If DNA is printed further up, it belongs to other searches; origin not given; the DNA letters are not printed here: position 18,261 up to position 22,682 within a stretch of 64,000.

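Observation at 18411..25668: AT-rich island encoding a 1373-aa GspK-like pseudopilin fused to a LamG adhesin, a membrane protein and a secretin, without pilin, ATPase or platform genes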

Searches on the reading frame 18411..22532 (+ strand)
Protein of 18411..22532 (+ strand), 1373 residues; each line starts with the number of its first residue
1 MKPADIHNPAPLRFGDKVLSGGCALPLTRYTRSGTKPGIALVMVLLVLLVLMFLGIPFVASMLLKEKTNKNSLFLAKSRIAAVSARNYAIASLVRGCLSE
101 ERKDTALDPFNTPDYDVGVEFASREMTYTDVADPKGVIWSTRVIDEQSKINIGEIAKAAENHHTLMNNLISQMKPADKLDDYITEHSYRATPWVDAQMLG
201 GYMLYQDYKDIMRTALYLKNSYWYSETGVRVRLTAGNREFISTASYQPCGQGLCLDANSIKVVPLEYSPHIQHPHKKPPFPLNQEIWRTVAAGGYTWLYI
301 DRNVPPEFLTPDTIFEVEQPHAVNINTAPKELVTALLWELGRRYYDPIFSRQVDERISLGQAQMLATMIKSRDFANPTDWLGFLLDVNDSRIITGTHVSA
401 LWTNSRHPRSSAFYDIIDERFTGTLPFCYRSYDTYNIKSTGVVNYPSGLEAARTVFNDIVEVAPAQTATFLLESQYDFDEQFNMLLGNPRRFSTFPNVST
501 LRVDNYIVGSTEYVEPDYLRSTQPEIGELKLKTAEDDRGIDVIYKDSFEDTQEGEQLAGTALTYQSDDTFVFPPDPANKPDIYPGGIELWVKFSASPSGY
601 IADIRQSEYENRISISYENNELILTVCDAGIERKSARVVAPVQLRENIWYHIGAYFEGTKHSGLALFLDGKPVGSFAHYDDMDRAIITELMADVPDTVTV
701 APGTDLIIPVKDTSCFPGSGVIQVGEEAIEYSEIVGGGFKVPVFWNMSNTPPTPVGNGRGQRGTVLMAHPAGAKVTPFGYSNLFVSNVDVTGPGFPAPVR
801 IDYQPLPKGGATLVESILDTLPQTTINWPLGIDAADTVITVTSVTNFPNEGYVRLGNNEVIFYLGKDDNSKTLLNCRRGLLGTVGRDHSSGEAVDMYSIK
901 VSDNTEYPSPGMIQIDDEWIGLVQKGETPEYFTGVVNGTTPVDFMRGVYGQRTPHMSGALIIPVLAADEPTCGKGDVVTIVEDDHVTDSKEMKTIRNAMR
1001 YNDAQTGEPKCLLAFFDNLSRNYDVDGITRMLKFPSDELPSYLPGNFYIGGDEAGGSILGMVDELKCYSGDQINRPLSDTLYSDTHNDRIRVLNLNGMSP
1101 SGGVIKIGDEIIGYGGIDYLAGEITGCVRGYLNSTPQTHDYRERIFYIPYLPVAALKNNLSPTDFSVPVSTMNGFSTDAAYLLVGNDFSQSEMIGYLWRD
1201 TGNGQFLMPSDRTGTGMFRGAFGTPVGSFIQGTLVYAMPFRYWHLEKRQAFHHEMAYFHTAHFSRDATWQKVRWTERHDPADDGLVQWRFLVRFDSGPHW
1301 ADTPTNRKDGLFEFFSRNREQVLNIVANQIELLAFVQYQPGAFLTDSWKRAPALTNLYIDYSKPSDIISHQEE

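Call 4: search_protein_families(library=pfam, proteins=[window:18411-22532:+], max_evalue=0.1)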
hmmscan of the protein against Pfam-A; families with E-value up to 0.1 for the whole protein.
window:18411-22532:+ (1373 aa): 1 family
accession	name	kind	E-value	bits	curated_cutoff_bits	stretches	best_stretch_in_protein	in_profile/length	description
PF13385.13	Laminin_G_3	-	8e-06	26.5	27.6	1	587-681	21-110/151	Concanavalin A-like lectin/glucanases superfamily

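Call 6: search_protein_families(library=ncbifam, proteins=[window:18411-22532:+], max_evalue=0.1)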
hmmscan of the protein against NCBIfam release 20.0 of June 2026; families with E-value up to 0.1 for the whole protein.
window:18411-22532:+ (1373 aa): 1 family
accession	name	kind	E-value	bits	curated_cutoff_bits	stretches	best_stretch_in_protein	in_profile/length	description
NF037980.1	T2SS_GspK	equivalog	5.1e-05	22.9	130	1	38-163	3-115/307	type II secretion system minor pseudopilin GspK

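Call 7: search_solved_structures(query=window:18411-22532:+, max_evalue=10, show_alignments=2)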
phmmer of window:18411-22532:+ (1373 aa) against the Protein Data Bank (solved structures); distinct sequences matched with E-value up to 10: 1.
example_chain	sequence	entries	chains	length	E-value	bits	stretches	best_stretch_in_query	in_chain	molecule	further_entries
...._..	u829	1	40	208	1.2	9.4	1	920-1032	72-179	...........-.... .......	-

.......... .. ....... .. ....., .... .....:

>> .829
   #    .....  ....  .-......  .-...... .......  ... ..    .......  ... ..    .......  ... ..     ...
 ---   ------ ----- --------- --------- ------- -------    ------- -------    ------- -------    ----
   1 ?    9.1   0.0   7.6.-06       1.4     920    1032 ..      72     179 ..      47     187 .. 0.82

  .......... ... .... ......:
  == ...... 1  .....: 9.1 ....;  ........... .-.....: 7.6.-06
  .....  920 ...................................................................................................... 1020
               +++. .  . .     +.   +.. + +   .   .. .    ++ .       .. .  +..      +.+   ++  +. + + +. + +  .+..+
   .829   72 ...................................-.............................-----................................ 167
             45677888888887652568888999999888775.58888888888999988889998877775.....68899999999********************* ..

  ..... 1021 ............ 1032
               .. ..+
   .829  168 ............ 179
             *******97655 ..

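Call 8: find_encoding_contigs(protein=window:18411-22532:+, flank=10000, max_places=6)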
Protein window:18411-22532:+ (1373 aa): 1 contig read that carries it; 1 place shown.
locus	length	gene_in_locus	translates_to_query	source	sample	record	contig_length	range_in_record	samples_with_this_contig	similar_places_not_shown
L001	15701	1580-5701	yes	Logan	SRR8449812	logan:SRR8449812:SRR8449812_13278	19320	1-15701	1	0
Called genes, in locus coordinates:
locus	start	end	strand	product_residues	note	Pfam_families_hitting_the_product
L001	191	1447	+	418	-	PF06739:SBBP (weak)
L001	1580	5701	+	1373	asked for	PF13385:Laminin_G_3 (faint)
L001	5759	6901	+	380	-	-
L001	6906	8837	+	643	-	PF03958:Secretin_N, PF00263:Secretin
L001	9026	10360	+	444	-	PF24981:Beta-prop_ATRN-LZTR1, PF24681:Kelch_KLHDC2_KLHL20_DRC7, PF13415:Beta-prop_FBX42, PF13415:Beta-prop_FBX42, PF24981:Beta-prop_ATRN-LZTR1, PF13415:Beta-prop_FBX42, PF24681:Kelch_KLHDC2_KLHL20_DRC7, PF24981:Beta-prop_ATRN-LZTR1, +3 more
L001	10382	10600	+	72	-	PF01106:NifU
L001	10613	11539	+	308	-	PF03279:Lip_A_acyltrans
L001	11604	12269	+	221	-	PF00691:OmpA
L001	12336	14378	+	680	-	PF00009:GTP_EFTU, PF22042:EF-G_D2, PF03144:GTP_EFTU_D2, PF14492:EFG_III, PF03764:EFG_IV, PF00679:EFG_C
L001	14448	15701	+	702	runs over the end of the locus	PF02629:CoA_binding, PF13380:CoA_binding_2, PF13607:Succ_CoA_lig, PF13549:ATP-grasp_5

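Call 9: find_homologous_proteins(query=window:18411-22532:+)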
Query window:18411-22532:+ (1373 aa): 8 proteins with E <= 0.001 among 8000 candidates.
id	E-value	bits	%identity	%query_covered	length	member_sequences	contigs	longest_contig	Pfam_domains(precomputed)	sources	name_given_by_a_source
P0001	0.0e+0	3127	100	97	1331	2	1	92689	PF13385.14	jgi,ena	-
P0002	0.0e+0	1848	62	96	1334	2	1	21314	PF13385.14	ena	-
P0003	0.0e+0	1240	68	60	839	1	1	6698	-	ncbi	ncbi:MAG: hypothetical protein V1701_11415, partial [Planctomycetota bacterium]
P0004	0.0e+0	1056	43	97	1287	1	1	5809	PF13385.14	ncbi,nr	ncbi:MAG: hypothetical protein QME51_03735 [Planctomycetota bacterium]|nr:hypothetical protein [Plan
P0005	1.5e-293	995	41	96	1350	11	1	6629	PF13385.14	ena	-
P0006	7.1e-32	128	25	26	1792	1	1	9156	-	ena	-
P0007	8.1e-31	124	24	29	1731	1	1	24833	-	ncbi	-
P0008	1.2e-26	110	23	37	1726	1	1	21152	PF13385.14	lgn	-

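Call 13: find_encoding_contigs(protein=P0002, flank=10000, max_places=3)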
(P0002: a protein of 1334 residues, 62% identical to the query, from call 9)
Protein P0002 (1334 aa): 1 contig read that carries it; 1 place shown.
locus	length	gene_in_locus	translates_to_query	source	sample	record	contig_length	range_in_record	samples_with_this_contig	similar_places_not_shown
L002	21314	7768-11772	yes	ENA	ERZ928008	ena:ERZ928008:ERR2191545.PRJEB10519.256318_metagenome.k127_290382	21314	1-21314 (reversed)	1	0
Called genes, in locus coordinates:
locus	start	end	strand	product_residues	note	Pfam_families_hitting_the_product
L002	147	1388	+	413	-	PF00512:HisKA, PF02518:HATPase_c, PF00072:Response_reg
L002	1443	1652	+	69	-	-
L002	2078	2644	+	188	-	PF00589:Phage_integrase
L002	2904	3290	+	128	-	-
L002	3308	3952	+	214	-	PF13505:OMP_b-brl (faint)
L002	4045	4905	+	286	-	PF04151:PPC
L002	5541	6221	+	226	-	-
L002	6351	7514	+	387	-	-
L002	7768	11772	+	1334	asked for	PF13385:Laminin_G_3 (faint)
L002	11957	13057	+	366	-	-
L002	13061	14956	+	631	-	PF03958:Secretin_N, PF00263:Secretin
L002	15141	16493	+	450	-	PF13854:Kelch_HCF (faint), PF24981:Beta-prop_ATRN-LZTR1, PF13415:Beta-prop_FBX42, PF24681:Kelch_KLHDC2_KLHL20_DRC7, PF13415:Beta-prop_FBX42, PF24981:Beta-prop_ATRN-LZTR1, PF13415:Beta-prop_FBX42, PF24681:Kelch_KLHDC2_KLHL20_DRC7, +4 more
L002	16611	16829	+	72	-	PF01106:NifU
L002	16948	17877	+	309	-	PF03279:Lip_A_acyltrans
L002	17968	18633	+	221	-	PF00691:OmpA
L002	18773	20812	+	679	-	PF00009:GTP_EFTU, PF22042:EF-G_D2, PF03144:GTP_EFTU_D2, PF14492:EFG_III, PF03764:EFG_IV, PF00679:EFG_C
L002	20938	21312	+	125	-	?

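Call 14: find_encoding_contigs(protein=P0007, flank=10000, max_places=3)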
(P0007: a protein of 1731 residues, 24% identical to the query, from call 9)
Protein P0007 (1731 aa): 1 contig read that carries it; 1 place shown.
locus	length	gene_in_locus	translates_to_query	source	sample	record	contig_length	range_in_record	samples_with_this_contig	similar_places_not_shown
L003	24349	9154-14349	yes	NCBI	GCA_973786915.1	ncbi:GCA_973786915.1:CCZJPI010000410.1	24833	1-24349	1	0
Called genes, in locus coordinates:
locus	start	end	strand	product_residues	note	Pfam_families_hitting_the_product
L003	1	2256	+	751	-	?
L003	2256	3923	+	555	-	PF11104:PilM_2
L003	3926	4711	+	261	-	-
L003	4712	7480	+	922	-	PF13424:TPR_12 (faint), PF13428:TPR_14 (faint), PF13432:TPR_16 (faint), PF00515:TPR_1 (faint), PF07719:TPR_2 (faint), PF14559:TPR_19 (faint), PF13181:TPR_8 (faint), PF13431:TPR_17 (faint)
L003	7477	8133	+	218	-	PF07963:N_methyl (weak)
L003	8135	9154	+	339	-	PF13385:Laminin_G_3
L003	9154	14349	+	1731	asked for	-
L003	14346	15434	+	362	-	-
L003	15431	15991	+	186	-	-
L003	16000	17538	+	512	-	PF07719:TPR_2 (faint)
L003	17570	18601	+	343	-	-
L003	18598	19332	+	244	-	PF04079:SMC_ScpB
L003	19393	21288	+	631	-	-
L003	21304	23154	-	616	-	PF00512:HisKA, PF02518:HATPase_c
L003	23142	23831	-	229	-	PF00072:Response_reg, PF00486:Trans_reg_C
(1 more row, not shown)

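Call 15: find_encoding_contigs(protein=P0008, flank=10000, max_places=3)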
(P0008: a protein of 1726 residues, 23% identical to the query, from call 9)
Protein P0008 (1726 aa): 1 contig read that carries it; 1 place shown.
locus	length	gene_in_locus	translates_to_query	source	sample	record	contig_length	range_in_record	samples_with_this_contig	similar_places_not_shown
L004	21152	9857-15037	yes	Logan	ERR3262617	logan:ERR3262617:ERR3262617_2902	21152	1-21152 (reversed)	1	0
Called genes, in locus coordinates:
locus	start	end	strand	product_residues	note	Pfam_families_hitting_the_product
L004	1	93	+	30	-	?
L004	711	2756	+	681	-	PF16697:Yop-YscD_cpl, PF00498:FHA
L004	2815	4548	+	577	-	PF11104:PilM_2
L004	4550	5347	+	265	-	-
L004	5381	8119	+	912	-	PF00515:TPR_1 (faint), PF13424:TPR_12 (faint), PF13428:TPR_14 (faint), PF07719:TPR_2 (faint), PF13176:TPR_7 (faint), PF14559:TPR_19 (weak), PF13432:TPR_16, PF14559:TPR_19 (weak), +3 more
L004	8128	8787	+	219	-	PF07963:N_methyl (weak)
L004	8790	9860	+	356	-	-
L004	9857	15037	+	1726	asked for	PF13385:Laminin_G_3 (faint)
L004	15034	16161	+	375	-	-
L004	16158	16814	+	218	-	PF07963:N_methyl (weak)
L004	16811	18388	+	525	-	-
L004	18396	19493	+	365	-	PF13145:Rotamase_2 (weak), PF00639:Rotamase (weak)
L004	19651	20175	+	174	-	PF10604:Polyketide_cyc2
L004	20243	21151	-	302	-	?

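Call 16: find_related_loci(query=A1, collection=genome_contigs, flank=10000)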
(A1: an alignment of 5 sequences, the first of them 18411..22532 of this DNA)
Query A1 (1373 aa) in genome_contigs; peptide patterns used: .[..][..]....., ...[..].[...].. (x = any residue, [..] = any of these).
174 stretches matched a pattern; 55 encode a relative of the query (tblastn E <= 1e-3); 55 distinct loci.
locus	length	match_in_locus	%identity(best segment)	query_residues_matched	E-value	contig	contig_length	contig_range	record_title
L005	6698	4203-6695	68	36-855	0e+0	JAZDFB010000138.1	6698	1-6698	MAG: Planctomycetota bacterium isolate MEGAHIT-group-0.182 k141_5061150, whole genome shotgun sequence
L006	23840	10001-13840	42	55-1372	0e+0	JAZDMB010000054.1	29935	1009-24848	MAG: Planctomycetota bacterium isolate MEGAHIT-group-0.630 k141_18889220, whole genome shotgun sequence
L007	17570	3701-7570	41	57-1373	0e+0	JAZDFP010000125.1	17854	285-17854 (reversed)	MAG: Planctomycetota bacterium isolate MEGAHIT-group-0.212 k141_11978618, whole genome shotgun sequence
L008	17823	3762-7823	39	55-1373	0e+0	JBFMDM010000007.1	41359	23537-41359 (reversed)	MAG: Planctomycetota bacterium isolate MAG219 MAG219_7, whole genome shotgun sequence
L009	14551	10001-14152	35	38-1373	0e+0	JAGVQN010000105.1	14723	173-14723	MAG: Candidatus Brocadiia bacterium isolate DeMMO3_52 c_000000087017, whole genome shotgun sequence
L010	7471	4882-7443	42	57-938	0e+0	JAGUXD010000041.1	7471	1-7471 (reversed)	MAG: Candidatus Brocadiia bacterium isolate DeMMO4_16 c_000000019409, whole genome shotgun sequence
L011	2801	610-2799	47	34-763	0e+0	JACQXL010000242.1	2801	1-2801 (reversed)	MAG: Planctomycetota bacterium isolate NC_groundwater_1514_Pr4_B-0.1um_50_3 SR1-18-B1_scaffold_800587, whole genome shot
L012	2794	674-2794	39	33-739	2e-146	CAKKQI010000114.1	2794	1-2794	Candidatus Brocadiaceae bacterium isolate Hainich-H41-bin252-1 genome assembly, contig: H41-bin252_1_Hain_H41_02um_R2_41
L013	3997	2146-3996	38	38-678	3e-116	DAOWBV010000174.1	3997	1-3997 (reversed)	MAG TPA_asm: Planctomycetota bacterium isolate CSMAG_1870 CSMAG_1870_k141_4440263_length_3997_cov_9.0000, whole genome s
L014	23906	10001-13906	26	57-1373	3e-102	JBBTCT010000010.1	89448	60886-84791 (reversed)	MAG: Planctomycetota bacterium isolate H51-bin301_1 H51_bin301_1_000000000010, whole genome shotgun sequence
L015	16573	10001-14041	29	36-1363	3e-85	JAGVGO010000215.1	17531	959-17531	MAG: Planctomycetota bacterium isolate DeMMO2_28 c_000000015587, whole genome shotgun sequence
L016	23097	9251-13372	27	35-1364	1e-81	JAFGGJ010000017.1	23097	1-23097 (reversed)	MAG: Planctomycetota bacterium isolate Zod_Metabat.1381 k87_1604205, whole genome shotgun sequence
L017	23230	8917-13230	26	36-1364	4e-75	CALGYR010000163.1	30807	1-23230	MAG TPA_asm: uncultured bacterium isolate SRR6007444_bin.47_CONCOCT_v1.1_MAG genome assembly, contig: ERZ724098.789, who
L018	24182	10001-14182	23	38-1373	1e-55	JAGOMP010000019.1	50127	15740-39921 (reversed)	MAG: Planctomycetota bacterium isolate Go_SlDig_bin_27 Go_SlDig_1760_length_50127_cov_11.087920, whole genome shotgun se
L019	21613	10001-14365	25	21-1364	3e-66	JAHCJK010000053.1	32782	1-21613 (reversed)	MAG: Planctomycetota bacterium isolate TGS_PLA7 PLA7_53, whole genome shotgun sequence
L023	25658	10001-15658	25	36-1372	3e-26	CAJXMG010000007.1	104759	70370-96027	TPA_asm: uncultured bacterium isolate SRR4030075_bin.46_MetaBAT_v2.12.1_MAG genome assembly, contig: NODE_25_length_1047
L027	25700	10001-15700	27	38-1372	8e-23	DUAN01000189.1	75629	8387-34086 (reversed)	MAG TPA_asm: Planctomycetota bacterium isolate UWMA-0276 NODE_554_length_75629_cov_0.655475, whole genome shotgun sequen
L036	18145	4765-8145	26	424-1373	7e-18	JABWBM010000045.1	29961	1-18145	MAG: Planctomycetaceae bacterium isolate MAG_30 scaffold_2824, whole genome shotgun sequence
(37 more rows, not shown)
